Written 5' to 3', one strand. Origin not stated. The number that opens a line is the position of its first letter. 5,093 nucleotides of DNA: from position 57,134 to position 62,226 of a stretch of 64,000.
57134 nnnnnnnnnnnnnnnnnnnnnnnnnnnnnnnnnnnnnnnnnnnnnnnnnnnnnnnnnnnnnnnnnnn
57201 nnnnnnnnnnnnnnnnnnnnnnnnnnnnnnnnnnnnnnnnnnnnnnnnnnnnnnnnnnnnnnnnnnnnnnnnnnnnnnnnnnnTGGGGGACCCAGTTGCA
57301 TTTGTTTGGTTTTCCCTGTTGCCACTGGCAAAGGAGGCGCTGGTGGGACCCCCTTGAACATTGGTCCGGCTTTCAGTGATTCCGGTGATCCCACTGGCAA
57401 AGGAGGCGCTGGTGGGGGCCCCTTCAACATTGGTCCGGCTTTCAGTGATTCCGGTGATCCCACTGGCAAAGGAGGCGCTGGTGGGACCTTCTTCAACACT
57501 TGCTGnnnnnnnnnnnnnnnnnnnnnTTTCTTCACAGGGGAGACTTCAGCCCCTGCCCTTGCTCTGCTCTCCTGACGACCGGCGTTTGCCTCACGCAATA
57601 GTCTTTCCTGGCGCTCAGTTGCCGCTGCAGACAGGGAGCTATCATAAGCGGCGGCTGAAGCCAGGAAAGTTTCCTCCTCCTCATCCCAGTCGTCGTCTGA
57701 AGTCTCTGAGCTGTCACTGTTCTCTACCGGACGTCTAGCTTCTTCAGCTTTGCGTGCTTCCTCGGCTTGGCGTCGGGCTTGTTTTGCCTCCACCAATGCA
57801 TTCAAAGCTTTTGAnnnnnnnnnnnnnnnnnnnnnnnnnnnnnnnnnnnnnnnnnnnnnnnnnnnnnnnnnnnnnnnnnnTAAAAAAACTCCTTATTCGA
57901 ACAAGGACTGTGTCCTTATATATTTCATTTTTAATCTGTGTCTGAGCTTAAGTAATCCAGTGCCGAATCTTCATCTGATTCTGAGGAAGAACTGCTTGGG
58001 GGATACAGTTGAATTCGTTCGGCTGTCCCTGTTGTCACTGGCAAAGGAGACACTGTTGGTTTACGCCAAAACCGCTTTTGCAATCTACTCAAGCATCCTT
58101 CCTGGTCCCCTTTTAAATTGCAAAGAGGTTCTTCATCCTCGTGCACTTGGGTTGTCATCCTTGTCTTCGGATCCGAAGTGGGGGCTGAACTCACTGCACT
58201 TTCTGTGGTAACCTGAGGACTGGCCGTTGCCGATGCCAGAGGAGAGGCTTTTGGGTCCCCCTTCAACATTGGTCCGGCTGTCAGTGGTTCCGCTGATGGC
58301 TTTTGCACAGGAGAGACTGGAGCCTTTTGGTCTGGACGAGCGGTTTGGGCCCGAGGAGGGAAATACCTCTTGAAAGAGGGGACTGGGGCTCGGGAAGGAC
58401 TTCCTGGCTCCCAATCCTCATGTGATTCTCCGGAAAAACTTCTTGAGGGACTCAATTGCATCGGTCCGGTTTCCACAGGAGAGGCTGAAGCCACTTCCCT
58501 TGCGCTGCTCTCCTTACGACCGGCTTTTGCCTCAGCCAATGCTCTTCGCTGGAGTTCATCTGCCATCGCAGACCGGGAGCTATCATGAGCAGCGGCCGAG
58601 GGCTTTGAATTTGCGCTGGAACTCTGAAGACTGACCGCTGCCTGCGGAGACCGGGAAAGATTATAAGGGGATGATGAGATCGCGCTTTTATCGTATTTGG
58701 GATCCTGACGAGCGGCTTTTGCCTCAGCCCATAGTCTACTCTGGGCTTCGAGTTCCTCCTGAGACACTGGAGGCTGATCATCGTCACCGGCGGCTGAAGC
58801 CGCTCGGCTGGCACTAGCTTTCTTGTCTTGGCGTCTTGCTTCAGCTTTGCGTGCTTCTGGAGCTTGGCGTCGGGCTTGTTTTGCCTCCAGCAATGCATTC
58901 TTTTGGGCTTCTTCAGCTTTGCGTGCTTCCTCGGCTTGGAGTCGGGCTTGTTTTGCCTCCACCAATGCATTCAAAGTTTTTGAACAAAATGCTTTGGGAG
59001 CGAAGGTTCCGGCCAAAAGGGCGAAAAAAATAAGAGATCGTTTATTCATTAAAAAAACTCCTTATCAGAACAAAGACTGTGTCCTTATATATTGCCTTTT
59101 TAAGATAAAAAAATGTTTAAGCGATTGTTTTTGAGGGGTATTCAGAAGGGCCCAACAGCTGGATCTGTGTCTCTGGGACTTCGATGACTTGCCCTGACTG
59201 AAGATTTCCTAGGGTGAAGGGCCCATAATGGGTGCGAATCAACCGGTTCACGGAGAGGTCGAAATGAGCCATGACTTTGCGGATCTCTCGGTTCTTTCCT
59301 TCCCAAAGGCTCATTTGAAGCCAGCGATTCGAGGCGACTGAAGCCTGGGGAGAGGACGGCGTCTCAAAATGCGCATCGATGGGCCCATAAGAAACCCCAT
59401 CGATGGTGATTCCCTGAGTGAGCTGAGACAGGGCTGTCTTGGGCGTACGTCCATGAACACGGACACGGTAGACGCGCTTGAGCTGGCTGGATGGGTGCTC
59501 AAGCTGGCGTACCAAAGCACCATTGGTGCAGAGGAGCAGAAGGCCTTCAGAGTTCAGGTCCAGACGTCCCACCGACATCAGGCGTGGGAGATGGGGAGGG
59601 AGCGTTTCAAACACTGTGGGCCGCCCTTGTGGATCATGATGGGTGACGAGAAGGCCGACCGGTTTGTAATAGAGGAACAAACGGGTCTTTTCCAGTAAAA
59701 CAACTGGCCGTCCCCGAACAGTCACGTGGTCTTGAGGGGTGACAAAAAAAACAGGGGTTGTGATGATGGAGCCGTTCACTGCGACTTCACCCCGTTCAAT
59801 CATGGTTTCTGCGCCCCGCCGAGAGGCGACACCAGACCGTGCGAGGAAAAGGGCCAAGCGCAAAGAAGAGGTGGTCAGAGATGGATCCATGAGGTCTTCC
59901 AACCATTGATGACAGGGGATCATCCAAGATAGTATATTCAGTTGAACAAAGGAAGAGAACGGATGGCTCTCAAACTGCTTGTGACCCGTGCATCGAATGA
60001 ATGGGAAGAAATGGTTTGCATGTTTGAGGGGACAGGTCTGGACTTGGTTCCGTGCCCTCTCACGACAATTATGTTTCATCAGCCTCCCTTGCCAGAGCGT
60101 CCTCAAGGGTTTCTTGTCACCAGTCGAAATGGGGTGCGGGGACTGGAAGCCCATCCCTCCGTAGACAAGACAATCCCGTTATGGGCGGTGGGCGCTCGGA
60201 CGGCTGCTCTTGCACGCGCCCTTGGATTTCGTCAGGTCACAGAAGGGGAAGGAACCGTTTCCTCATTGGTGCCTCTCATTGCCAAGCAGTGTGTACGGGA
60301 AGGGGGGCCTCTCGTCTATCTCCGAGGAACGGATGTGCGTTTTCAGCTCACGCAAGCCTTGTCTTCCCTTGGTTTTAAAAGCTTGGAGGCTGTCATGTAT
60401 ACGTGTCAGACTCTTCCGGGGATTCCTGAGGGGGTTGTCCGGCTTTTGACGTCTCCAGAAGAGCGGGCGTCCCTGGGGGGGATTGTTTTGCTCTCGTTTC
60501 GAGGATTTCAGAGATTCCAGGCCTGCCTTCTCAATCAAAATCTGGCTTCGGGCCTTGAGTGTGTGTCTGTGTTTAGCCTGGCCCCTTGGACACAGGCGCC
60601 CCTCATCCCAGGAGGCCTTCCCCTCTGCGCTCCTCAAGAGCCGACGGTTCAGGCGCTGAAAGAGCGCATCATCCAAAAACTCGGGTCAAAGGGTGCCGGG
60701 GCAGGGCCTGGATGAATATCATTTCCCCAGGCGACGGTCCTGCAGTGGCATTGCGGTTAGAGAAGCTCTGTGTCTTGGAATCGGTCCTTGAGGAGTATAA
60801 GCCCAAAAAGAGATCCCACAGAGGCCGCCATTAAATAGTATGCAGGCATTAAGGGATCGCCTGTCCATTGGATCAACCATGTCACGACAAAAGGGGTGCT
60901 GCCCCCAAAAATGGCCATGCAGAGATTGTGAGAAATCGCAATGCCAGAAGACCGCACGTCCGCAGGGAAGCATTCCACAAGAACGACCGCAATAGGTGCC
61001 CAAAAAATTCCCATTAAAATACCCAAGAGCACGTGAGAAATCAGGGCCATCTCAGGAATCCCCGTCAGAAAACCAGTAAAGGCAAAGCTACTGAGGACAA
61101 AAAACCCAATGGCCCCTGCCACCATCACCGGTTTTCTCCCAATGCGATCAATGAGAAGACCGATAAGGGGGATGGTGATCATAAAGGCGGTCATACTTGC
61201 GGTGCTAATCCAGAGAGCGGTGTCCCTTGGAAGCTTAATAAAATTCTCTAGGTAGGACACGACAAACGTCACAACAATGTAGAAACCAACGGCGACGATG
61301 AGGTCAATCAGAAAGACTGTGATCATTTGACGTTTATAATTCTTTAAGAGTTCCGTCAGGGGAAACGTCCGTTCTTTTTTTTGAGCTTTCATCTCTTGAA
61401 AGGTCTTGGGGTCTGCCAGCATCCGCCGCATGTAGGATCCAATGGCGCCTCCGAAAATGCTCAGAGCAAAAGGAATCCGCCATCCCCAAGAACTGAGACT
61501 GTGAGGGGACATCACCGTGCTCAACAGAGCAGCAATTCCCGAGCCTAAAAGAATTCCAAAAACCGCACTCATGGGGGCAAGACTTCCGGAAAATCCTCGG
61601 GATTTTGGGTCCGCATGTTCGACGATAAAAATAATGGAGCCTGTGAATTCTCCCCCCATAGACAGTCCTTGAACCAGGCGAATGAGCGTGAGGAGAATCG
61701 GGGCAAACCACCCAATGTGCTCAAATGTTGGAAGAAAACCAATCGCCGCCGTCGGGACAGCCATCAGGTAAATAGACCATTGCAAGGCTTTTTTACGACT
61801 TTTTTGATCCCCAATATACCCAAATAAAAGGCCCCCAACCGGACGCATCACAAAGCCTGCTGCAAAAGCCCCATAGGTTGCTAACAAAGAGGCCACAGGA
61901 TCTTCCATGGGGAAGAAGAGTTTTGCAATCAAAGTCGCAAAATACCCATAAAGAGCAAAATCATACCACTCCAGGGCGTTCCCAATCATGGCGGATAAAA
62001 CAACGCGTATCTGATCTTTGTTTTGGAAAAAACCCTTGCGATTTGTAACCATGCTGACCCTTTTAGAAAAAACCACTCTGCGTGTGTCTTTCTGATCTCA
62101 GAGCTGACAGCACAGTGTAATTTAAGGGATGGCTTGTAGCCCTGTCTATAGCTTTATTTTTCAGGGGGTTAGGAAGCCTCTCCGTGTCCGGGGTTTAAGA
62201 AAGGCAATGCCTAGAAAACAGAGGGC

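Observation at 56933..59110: Tandem, fast-diverging paralogues encoding exported repeat proteins with eukaryote-like proline-rich modules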

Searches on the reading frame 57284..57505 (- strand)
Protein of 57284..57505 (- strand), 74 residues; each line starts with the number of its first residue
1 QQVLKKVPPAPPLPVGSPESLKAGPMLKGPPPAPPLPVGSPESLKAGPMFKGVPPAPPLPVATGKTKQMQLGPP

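Call 21: search_solved_structures(query=window:57284-57505:-, max_evalue=10, show_alignments=5)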
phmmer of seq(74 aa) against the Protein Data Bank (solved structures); distinct sequences matched with E-value up to 10: 0.

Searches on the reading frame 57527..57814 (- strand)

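Call 44: search_protein_families(library=pfam, proteins=[window:57527-57814:-], max_evalue=10)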
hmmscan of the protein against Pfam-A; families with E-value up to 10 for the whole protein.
seq(96 aa): 1 family
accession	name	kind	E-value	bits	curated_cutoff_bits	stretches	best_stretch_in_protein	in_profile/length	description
PF14851.11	FAM176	-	0.059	13.6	31.5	1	4-73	38-106/152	FAM176 family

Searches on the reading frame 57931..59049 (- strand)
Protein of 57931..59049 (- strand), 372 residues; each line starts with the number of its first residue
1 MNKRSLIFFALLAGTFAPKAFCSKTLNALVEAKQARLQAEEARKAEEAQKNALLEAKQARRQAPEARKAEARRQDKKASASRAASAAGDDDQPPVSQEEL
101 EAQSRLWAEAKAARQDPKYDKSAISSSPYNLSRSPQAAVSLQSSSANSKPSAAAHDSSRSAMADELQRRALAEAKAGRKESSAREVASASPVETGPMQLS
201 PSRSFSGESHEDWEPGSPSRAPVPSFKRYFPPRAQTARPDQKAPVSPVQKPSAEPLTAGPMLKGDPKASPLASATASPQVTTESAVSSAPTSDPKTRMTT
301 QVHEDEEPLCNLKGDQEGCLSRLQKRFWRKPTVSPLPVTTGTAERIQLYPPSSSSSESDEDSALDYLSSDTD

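Call 5: search_protein_families(library=pfam, proteins=[window:57931-59049:-], max_evalue=10)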
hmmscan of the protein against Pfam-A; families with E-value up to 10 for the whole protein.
window:57931-59049:- (372 aa): 0 families

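Call 10: find_encoding_contigs(protein=window:57931-59049:-, flank=6000, max_places=6)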
Protein window:57931-59049:- (372 aa): no gene with exactly this product is on record in the collection.

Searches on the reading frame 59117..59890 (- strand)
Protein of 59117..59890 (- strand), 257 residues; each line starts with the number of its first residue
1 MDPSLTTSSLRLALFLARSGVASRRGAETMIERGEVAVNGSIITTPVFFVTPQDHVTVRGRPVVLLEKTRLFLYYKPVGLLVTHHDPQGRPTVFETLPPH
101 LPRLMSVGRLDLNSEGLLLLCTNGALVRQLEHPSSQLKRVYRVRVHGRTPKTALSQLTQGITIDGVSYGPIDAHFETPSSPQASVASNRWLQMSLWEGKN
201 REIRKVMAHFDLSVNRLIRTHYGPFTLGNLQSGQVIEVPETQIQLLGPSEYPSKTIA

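Call 71: search_protein_families(library=ncbifam, proteins=[window:59117-59890:-], max_evalue=0.001)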
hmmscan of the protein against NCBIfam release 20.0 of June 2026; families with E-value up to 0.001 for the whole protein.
window:59117-59890:- (257 aa): 6 families
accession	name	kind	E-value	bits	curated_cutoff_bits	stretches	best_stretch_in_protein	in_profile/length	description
NF007976.1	PRK10700.1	equivalog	8.9e-43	146.4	290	1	11-239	4-233/291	23S rRNA pseudouridine(2605) synthase RluB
TIGR00093.1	TIGR00093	subfamily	1.6e-38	132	109.3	1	75-235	1-156/161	pseudouridine synthase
NF008487.1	PRK11394.1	equivalog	1.2e-23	83.7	284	1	68-238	27-204/206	23S rRNA pseudouridine(2457) synthase RluE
NF007784.0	PRK10475.1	equivalog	4e-22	78.5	318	1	5-234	2-220/290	23S rRNA pseudouridine(2604) synthase RluF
NF008097.0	PRK10839.1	equivalog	4.1e-17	62.6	275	1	10-240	1-224/232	16S rRNA pseudouridine(516) synthase RsuA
TIGR00005.1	rluA_subfam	subfamily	4.4e-06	26.2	192.7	1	12-152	8-170/298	RluA family pseudouridine synthase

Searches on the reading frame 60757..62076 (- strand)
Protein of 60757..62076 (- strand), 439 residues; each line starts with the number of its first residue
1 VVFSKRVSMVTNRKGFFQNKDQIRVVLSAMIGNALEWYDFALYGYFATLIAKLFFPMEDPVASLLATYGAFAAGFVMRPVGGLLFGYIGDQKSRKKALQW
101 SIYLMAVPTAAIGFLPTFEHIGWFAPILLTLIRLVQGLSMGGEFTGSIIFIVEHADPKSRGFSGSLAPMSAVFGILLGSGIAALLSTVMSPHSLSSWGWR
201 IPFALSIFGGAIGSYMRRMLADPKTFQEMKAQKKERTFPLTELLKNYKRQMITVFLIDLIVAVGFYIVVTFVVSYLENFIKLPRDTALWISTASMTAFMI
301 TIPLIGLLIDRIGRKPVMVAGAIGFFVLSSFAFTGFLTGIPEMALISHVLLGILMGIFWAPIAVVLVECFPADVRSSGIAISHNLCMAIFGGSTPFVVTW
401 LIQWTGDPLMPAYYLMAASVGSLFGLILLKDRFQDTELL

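Call 71: search_protein_families(library=ncbifam, proteins=[window:60757-62076:-], max_evalue=0.001)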
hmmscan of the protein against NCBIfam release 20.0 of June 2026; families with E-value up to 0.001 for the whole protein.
window:60757-62076:- (439 aa): 16 families
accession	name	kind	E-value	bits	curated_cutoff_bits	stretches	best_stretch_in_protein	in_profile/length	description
TIGR00883.1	2A0106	subfamily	7e-113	377.7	443.45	1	32-422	1-399/400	metabolite/H+ symporter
NF007927.0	PRK10642.1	equivalog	5e-89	299.3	544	1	23-430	23-439/500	glycine betaine/L-proline transporter ProP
NF011656.1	PRK15075.1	subfamily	3.6e-82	276.5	445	1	19-431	2-413/419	tricarballylate/proton symporter TcuC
NF007414.0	PRK09952.1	equivalog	7.6e-71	239.1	538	1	19-431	17-434/438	shikimate transporter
NF007710.0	PRK10406.1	subfamily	2e-70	238.1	550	1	17-407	15-402/432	MFS family transporter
TIGR00891.1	2A0112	subfamily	5.9e-26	91.5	552.9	2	19-244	7-212/405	sialate:H+ symport family MFS transporter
NF003024.0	PRK03893.1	subfamily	1.4e-25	90.1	604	1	19-273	16-246/497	sialate:H+ symport family MFS transporter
NF008963.0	PRK12307.1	equivalog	2.6e-18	66.4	637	1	19-406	13-385/426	MFS transporter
TIGR00895.1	2A0115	subfamily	4.5e-17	62.1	418.55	1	19-401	12-397/398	aromatic acid/H+ symport family MFS transporter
TIGR00879.1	SP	subfamily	4.6e-11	42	237.8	1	24-213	57-237/510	sugar porter family MFS transporter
NF007484.0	PRK10077.1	equivalog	1.7e-08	33.8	608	1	252-383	274-406/480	D-xylose transporter XylE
TIGR00898.1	2A0119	subfamily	1.7e-08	33.7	550.75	1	80-185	141-238/506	cation transport protein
NF008586.0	PRK11551.1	equivalog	3.6e-08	32.8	410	1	70-276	55-243/406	3-(3-hydroxy-phenyl)propionate transporter MhpT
TIGR00887.1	2A0109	equivalog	9e-08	31.4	610.3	1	17-185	11-173/502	phosphate:H+ symporter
TIGR00880.1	2_A_01_02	superfamily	4e-06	27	131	1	299-409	12-118/141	multidrug resistance protein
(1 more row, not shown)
